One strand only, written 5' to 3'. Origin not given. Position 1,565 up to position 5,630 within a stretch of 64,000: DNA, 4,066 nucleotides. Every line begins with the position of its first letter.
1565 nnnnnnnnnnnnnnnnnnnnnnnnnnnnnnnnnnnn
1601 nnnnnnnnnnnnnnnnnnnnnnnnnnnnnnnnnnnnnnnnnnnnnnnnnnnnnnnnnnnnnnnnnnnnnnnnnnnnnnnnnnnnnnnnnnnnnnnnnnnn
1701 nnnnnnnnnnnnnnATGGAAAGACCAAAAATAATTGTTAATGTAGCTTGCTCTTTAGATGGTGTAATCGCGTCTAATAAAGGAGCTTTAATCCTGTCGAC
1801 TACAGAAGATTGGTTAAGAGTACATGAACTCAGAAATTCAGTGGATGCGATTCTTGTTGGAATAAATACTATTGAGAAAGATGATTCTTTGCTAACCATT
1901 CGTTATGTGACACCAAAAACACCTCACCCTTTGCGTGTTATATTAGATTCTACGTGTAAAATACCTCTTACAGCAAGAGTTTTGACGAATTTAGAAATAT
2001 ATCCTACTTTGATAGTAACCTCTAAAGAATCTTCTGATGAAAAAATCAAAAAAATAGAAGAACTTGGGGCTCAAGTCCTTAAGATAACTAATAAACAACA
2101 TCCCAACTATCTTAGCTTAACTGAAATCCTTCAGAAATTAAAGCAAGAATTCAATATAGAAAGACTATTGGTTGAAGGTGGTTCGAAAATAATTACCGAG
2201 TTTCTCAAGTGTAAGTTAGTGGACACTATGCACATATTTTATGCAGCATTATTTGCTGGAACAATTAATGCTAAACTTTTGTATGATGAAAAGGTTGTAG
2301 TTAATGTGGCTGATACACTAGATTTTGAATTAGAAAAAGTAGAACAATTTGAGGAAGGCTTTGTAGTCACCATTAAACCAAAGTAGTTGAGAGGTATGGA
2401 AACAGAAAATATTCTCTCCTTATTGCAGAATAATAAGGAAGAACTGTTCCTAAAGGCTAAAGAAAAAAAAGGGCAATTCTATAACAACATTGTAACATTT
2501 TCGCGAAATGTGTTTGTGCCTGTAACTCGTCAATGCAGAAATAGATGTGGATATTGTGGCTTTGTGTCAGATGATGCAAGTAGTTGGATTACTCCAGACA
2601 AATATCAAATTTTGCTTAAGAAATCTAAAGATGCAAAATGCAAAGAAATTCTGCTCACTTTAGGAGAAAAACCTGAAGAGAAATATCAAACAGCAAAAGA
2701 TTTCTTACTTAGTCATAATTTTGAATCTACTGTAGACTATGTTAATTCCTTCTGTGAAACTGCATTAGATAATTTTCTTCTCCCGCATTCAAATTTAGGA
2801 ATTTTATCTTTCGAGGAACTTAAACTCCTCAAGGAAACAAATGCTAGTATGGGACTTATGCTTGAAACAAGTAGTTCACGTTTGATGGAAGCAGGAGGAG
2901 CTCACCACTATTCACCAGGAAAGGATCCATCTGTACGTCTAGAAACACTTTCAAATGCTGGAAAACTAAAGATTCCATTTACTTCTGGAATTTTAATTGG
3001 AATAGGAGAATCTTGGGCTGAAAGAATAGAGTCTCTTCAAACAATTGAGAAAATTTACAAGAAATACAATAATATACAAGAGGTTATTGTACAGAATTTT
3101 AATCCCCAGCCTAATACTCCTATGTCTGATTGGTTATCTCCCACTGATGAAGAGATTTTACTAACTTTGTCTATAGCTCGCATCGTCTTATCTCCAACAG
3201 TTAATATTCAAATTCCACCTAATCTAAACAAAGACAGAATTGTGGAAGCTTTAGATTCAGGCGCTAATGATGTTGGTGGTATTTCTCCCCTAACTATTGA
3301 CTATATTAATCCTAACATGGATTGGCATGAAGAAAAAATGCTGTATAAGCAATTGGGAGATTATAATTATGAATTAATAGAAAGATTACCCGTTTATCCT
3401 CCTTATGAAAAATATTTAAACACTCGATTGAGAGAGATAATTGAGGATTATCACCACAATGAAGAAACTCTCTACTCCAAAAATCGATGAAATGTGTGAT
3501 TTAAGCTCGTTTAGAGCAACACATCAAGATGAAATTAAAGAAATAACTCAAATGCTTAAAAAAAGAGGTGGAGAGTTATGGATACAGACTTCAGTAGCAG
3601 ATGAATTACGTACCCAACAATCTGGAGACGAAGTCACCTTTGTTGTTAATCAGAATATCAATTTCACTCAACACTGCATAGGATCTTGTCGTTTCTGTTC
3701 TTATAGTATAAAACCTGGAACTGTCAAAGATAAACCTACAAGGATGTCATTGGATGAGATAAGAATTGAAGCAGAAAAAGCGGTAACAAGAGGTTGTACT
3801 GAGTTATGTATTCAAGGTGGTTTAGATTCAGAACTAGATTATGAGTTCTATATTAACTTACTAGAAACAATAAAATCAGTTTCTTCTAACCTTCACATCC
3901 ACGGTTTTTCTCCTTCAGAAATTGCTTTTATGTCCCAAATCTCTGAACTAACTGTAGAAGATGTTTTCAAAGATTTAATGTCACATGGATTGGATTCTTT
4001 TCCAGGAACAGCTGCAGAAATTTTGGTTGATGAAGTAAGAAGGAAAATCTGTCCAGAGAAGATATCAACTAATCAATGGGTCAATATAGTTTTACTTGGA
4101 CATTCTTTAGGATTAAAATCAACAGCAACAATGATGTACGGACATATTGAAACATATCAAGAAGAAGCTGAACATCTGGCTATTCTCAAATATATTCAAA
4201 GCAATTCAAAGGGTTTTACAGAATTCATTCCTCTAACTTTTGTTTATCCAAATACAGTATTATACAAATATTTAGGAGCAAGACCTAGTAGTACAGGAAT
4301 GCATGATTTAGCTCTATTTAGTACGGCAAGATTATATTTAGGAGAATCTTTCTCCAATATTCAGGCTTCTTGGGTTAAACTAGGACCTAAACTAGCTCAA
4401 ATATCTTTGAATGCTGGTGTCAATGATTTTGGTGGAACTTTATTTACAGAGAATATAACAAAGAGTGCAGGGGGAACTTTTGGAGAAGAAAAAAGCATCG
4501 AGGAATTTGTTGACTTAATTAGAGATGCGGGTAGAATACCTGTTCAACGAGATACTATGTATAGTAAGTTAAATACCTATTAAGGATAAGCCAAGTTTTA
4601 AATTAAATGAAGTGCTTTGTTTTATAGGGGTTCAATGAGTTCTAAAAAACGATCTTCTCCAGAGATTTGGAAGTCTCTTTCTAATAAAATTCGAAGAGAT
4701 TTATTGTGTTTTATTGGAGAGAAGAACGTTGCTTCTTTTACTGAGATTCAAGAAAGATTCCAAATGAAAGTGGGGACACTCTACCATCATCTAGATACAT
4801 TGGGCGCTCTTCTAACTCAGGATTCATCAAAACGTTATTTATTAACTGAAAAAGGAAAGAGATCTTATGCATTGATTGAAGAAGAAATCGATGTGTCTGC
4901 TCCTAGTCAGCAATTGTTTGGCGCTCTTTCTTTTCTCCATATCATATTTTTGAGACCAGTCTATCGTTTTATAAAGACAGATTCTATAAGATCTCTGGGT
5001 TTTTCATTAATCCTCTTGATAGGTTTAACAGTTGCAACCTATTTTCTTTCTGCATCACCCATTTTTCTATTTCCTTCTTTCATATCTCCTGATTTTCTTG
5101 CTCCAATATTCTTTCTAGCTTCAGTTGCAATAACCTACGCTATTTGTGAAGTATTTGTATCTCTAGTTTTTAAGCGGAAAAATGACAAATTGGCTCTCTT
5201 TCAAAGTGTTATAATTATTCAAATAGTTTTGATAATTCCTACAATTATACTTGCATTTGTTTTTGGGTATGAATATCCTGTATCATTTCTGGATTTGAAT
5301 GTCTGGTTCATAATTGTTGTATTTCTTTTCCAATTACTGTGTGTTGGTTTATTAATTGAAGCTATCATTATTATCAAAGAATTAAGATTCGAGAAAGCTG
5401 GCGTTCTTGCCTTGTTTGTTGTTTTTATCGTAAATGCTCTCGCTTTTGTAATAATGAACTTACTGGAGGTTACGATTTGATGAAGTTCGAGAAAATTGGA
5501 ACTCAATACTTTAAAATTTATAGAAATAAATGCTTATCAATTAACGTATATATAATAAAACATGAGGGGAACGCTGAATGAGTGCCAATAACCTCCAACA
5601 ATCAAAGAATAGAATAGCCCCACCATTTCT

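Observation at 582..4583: TRZ/ATZ-type amidohydrolase clustered with pyrimidine reductase and cofG/cofH: candidate for the missing archaeal pyrimidine deaminase, or for salvage of the radical-SAM by-product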

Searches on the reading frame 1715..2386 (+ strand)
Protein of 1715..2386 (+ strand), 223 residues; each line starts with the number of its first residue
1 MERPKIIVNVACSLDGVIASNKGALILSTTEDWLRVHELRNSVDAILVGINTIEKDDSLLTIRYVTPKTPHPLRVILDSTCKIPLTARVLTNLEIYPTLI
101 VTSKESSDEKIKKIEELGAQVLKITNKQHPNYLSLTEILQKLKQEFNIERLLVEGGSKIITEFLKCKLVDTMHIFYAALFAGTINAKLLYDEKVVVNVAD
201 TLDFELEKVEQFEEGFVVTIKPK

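Call 3: search_protein_families(library=pfam, proteins=[window:1715-2386:+], max_evalue=0.01)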
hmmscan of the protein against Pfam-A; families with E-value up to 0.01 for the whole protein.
window:1715-2386:+ (223 aa): 1 family
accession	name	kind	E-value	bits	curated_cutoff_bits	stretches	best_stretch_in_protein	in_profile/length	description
PF01872.23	RibD_C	-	4.5e-42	144.5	24.1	1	4-218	1-197/197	RibD C-terminal domain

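Call 4: search_protein_families(library=ncbifam, proteins=[window:1715-2386:+], max_evalue=0.01)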
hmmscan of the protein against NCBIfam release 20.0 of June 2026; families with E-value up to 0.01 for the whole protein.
window:1715-2386:+ (223 aa): 7 families
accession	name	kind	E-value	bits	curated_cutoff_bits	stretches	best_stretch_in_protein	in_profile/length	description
TIGR01508.1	rib_reduct_arch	equivalog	9.6e-48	162.2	186.45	1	4-221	1-209/210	2,5-diamino-6-(ribosylamino)-4(3H)-pyrimidinone 5'-phosphate reductase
TIGR00227.1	ribD_Cterm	domain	3.1e-47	160.9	150.15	1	3-221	2-215/216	riboflavin-specific deaminase C-terminal domain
TIGR00326.1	eubact_ribD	equivalog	7.6e-29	101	156.35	1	4-212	141-336/343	bifunctional diaminohydroxyphosphoribosylaminopyrimidine deaminase/5-amino-6-(5-phosphoribosylamino)uracil reductase RibD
NF010663.0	PRK14059.1-1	equivalog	1.9e-12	47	184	1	3-214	27-242/253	pyrimidine reductase family protein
NF008052.0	PRK10786.1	equivalog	4.5e-10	38.8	500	1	4-220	147-364/367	bifunctional diaminohydroxyphosphoribosylaminopyrimidine deaminase/5-amino-6-(5-phosphoribosylamino)uracil reductase RibD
NF010664.0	PRK14059.1-2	equivalog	1.8e-07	31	226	1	6-184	39-221/257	pyrimidine reductase family protein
NF010665.0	PRK14059.1-4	equivalog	3.6e-06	26.5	274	1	8-185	45-226/260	pyrimidine reductase family protein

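Call 32: find_encoding_contigs(protein=window:1715-2386:+, flank=10000, max_places=2)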
Protein window:1715-2386:+ (223 aa): no gene with exactly this product is on record in the collection.

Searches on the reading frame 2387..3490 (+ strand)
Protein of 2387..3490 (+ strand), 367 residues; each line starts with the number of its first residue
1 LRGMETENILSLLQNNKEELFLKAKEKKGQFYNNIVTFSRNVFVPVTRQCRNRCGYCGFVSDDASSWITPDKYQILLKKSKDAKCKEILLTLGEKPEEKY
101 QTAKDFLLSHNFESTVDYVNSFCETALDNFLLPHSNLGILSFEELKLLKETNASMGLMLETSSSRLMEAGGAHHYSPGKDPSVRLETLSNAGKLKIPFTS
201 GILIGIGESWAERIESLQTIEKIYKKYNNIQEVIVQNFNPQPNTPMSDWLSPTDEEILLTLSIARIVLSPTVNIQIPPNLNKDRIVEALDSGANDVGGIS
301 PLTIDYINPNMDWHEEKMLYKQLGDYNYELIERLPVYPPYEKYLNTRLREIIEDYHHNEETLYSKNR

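Call 3: search_protein_families(library=pfam, proteins=[window:2387-3490:+], max_evalue=0.01)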
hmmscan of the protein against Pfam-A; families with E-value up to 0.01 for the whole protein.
window:2387-3490:+ (367 aa): 1 family
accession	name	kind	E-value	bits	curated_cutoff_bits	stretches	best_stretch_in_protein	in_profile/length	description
PF04055.27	Radical_SAM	-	1.7e-11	45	29.5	1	44-219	1-165/166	Radical SAM superfamily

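Call 4: search_protein_families(library=ncbifam, proteins=[window:2387-3490:+], max_evalue=0.01)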
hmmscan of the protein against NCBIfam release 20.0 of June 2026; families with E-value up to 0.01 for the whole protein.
window:2387-3490:+ (367 aa): 17 families
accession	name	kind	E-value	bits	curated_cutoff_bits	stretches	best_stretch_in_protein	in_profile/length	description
NF004884.0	PRK06245.1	equivalog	2.9e-123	411.1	209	1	32-360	7-336/340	7,8-didemethyl-8-hydroxy-5-deazariboflavin synthase subunit CofG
TIGR03550.1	F420_cofG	equivalog_domain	6.4e-117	390.3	213.35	1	37-352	1-321/322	7,8-didemethyl-8-hydroxy-5-deazariboflavin synthase CofG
NF006687.0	PRK09234.1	equivalog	7.3e-106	355.2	1018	1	17-356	47-401/849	bifunctional FO biosynthesis protein CofGH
NF005609.0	PRK07360.1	equivalog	1.4e-18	66.9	426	2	185-298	205-323/374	7,8-didemethyl-8-hydroxy-5-deazariboflavin synthase subunit CofH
TIGR03957.1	rSAM_HmdB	equivalog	1.3e-17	64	320.9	1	16-301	17-283/317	5,10-methenyltetrahydromethanopterin hydrogenase cofactor biosynthesis protein HmdB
TIGR03551.1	F420_cofH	equivalog_domain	1.5e-17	63.5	374.1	1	6-298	3-300/345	5-amino-6-(D-ribitylamino)uracil--L-tyrosine 4-hydroxyphenyl transferase CofH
TIGR03910.1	pyrrolys_PylB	equivalog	6.9e-17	61.4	348.2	1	5-301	19-301/347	methylornithine synthase PylB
TIGR03699.1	menaquin_MqnC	equivalog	2.4e-16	59.5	428.1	1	4-299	3-300/342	cyclic dehypoxanthinyl futalosine synthase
TIGR00423.1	TIGR00423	subfamily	1.7e-15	57.1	260.25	1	36-299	1-266/310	CofH family radical SAM protein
TIGR00433.2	bioB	equivalog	2.5e-15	56.5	225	1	6-276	8-258/307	biotin synthase BioB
TIGR03700.1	mena_SCO4494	equivalog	1.5e-09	37.3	434.55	2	5-105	12-116/351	aminofutalosine synthase MqnE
NF006276.0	PRK08444.1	equivalog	8.6e-06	25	560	0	202-298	209-305/353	aminofutalosine synthase MqnE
TIGR03956.1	rSAM_HydE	equivalog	1.5e-05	24.4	254.6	1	14-63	25-72/340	[FeFe] hydrogenase H-cluster radical SAM maturase HydE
NF006277.0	PRK08445.1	equivalog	0.00011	21.1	576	1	4-298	4-302/348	dehypoxanthine futalosine cyclase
TIGR02351.2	thiH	equivalog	0.00012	21.2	380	1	18-98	53-133/364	2-iminoacetate synthase ThiH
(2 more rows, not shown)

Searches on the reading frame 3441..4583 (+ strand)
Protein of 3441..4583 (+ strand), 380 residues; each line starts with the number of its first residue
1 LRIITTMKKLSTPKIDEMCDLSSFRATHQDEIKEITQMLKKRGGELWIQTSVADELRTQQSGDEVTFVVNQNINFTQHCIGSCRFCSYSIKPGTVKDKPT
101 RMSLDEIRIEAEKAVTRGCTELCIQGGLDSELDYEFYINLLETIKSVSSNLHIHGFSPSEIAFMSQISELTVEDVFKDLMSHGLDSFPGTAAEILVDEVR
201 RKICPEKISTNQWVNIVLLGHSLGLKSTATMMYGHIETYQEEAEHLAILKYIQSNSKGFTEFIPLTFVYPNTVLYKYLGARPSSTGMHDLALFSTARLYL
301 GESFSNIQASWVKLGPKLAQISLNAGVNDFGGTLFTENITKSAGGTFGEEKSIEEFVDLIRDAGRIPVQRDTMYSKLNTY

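Call 3: search_protein_families(library=pfam, proteins=[window:3441-4583:+], max_evalue=0.01)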
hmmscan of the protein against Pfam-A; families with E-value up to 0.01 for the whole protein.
window:3441-4583:+ (380 aa): 2 families
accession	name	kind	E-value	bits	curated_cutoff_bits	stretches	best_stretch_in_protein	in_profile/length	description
PF19288.4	CofH_C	-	2.6e-19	69.7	27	1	257-377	2-119/125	CofH/MqnC C-terminal region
PF04055.27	Radical_SAM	-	3.1e-15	57.2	29.5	1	73-246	1-163/166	Radical SAM superfamily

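Call 4: search_protein_families(library=ncbifam, proteins=[window:3441-4583:+], max_evalue=0.01)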
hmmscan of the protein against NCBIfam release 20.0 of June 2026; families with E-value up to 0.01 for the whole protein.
window:3441-4583:+ (380 aa): 21 families
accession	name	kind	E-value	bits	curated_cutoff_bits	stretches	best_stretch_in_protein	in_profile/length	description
TIGR03551.1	F420_cofH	equivalog_domain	3.6e-128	427.2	374.1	1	34-376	5-344/345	5-amino-6-(D-ribitylamino)uracil--L-tyrosine 4-hydroxyphenyl transferase CofH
NF005609.0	PRK07360.1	equivalog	1.3e-123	412.5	426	1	33-378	24-369/374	7,8-didemethyl-8-hydroxy-5-deazariboflavin synthase subunit CofH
TIGR00423.1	TIGR00423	subfamily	6.7e-111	370.5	260.25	1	65-377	1-310/310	CofH family radical SAM protein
NF006687.0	PRK09234.1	equivalog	2.4e-109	366.8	1018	1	32-378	494-838/849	bifunctional FO biosynthesis protein CofGH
TIGR03699.1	menaquin_MqnC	equivalog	3.6e-95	318.7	428.1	1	34-376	7-341/342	cyclic dehypoxanthinyl futalosine synthase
TIGR03700.1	mena_SCO4494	equivalog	1.1e-91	307.4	434.55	1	48-376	27-350/351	aminofutalosine synthase MqnE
NF006277.0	PRK08445.1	equivalog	8.2e-76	255.1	576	1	57-380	29-348/348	dehypoxanthine futalosine cyclase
NF006276.0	PRK08444.1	equivalog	6e-71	239.3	560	1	43-380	23-353/353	aminofutalosine synthase MqnE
NF004580.0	PRK05926.1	equivalog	1.6e-53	182.3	583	1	51-368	50-363/370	hypothetical protein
NF004884.0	PRK06245.1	equivalog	3.6e-10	39.2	209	1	58-333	4-273/340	7,8-didemethyl-8-hydroxy-5-deazariboflavin synthase subunit CofG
TIGR03550.1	F420_cofG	equivalog_domain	2.7e-09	36.6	213.35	1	67-332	2-265/322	7,8-didemethyl-8-hydroxy-5-deazariboflavin synthase CofG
TIGR00433.2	bioB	equivalog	2.3e-06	27.1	225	1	33-153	6-124/307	biotin synthase BioB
TIGR03956.1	rSAM_HydE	equivalog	2.5e-06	27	254.6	1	28-264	9-231/340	[FeFe] hydrogenase H-cluster radical SAM maturase HydE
NF004911.0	PRK06267.1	equivalog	0.00085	18.6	305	1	53-253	13-192/351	hypothetical protein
TIGR02351.2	thiH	equivalog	0.00088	18.4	380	1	50-153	56-155/364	2-iminoacetate synthase ThiH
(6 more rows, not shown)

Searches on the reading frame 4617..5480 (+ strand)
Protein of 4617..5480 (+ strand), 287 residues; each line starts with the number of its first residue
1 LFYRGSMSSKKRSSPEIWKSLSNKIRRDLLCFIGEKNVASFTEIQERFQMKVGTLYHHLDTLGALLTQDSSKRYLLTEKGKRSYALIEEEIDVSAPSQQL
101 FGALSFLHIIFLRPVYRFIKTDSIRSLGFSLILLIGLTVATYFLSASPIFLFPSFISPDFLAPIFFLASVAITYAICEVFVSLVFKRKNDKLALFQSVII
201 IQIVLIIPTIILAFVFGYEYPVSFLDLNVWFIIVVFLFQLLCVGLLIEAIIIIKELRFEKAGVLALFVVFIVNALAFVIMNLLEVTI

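Call 3: search_protein_families(library=pfam, proteins=[window:4617-5480:+], max_evalue=0.01)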
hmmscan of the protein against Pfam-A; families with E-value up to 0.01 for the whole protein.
window:4617-5480:+ (287 aa): 3 families
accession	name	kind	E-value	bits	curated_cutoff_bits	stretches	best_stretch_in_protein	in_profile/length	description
PF24038.1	DUF7347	-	0.00037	21.1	27.6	1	16-84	3-74/77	Domain of unknown function (DUF7347)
PF12840.13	HTH_20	-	0.00077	19.8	27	1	21-62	1-42/51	Helix-turn-helix domain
PF01022.26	HTH_5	-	0.005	17.1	22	0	24-62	2-39/47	Bacterial regulatory protein, arsR family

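Call 4: search_protein_families(library=ncbifam, proteins=[window:4617-5480:+], max_evalue=0.01)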
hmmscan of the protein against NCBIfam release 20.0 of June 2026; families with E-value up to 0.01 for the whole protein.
window:4617-5480:+ (287 aa): 2 families
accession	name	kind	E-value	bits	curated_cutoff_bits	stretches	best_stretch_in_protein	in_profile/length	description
NF033789.1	repress_SdpR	subfamily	1.3e-05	25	100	1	17-63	1-46/79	autorepressor SdpR family transcription factor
NF033788.1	HTH_metalloreg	subfamily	0.00014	21.6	55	1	16-62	3-49/77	metalloregulator ArsR/SmtB family transcription factor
